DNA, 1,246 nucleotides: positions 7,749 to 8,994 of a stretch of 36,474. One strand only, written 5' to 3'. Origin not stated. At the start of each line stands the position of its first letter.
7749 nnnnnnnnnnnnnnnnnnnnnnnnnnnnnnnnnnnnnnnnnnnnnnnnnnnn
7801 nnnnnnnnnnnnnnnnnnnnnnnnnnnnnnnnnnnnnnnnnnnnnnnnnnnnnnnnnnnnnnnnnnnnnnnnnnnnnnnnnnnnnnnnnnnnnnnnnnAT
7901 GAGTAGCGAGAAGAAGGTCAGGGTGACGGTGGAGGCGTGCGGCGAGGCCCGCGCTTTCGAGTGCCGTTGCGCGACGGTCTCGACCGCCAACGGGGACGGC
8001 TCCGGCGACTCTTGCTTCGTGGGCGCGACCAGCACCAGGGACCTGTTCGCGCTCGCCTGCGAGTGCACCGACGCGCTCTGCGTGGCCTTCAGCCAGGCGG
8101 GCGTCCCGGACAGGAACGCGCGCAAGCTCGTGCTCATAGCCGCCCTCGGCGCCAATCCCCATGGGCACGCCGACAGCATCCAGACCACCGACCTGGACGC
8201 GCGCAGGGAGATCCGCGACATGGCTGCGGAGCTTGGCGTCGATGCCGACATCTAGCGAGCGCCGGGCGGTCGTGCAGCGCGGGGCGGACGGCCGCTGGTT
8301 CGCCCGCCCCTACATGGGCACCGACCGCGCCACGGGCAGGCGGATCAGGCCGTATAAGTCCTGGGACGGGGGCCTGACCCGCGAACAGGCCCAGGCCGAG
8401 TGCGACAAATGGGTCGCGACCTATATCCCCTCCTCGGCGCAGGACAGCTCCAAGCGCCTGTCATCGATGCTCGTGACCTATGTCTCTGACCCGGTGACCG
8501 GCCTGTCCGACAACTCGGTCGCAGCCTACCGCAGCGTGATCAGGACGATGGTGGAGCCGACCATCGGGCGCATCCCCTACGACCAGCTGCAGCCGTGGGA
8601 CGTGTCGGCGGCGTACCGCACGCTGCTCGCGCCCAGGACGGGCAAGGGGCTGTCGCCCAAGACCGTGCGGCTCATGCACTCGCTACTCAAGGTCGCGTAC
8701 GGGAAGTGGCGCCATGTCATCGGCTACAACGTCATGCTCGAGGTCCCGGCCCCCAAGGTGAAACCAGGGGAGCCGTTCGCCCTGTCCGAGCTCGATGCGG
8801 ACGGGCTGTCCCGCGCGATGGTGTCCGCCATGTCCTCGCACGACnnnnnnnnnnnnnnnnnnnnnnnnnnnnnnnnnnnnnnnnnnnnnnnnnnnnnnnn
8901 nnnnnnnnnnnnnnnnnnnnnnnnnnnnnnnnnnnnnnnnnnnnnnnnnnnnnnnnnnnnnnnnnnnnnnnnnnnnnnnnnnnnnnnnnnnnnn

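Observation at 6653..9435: Second full-length arm-type integrase embedded in the early region next to a ParB-like nuclease-domain gene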

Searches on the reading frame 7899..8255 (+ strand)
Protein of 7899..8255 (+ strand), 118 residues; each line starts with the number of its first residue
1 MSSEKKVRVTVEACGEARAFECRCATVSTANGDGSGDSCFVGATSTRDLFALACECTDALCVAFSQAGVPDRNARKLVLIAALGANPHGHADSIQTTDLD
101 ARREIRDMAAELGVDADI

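Call 10: search_protein_families(library=pfam, proteins=[window:7899-8255:+], max_evalue=0.01)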
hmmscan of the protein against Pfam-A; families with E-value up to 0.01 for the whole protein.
window:7899-8255:+ (118 aa): 0 families

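Call 15: search_protein_families(library=phrogs, proteins=[window:7899-8255:+], max_evalue=0.01)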
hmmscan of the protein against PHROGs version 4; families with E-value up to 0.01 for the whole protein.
window:7899-8255:+ (118 aa): 0 families
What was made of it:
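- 7899..8255 (+): A 118-aa ORF in a variable small-ORF slot between the ParB-like gene and Int2. It overlaps both neighbours. It has no family match (calls 10, 15).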

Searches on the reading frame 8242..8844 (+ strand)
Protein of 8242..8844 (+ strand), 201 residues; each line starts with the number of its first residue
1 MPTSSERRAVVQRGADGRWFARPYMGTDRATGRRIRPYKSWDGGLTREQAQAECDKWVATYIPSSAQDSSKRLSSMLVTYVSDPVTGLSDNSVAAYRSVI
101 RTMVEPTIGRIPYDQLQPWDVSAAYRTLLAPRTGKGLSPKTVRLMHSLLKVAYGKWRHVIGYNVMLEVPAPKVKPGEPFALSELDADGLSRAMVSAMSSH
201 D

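Call 17: search_protein_families(library=pfam, proteins=[window:8242-8844:+], max_evalue=10)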
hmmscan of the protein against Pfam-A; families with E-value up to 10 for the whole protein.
seq(201 aa): 1 family
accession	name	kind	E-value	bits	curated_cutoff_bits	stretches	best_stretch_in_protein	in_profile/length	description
PF20060.4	DUF6459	-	0.084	13.7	27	1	95-134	6-44/105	Family of unknown function (DUF6459)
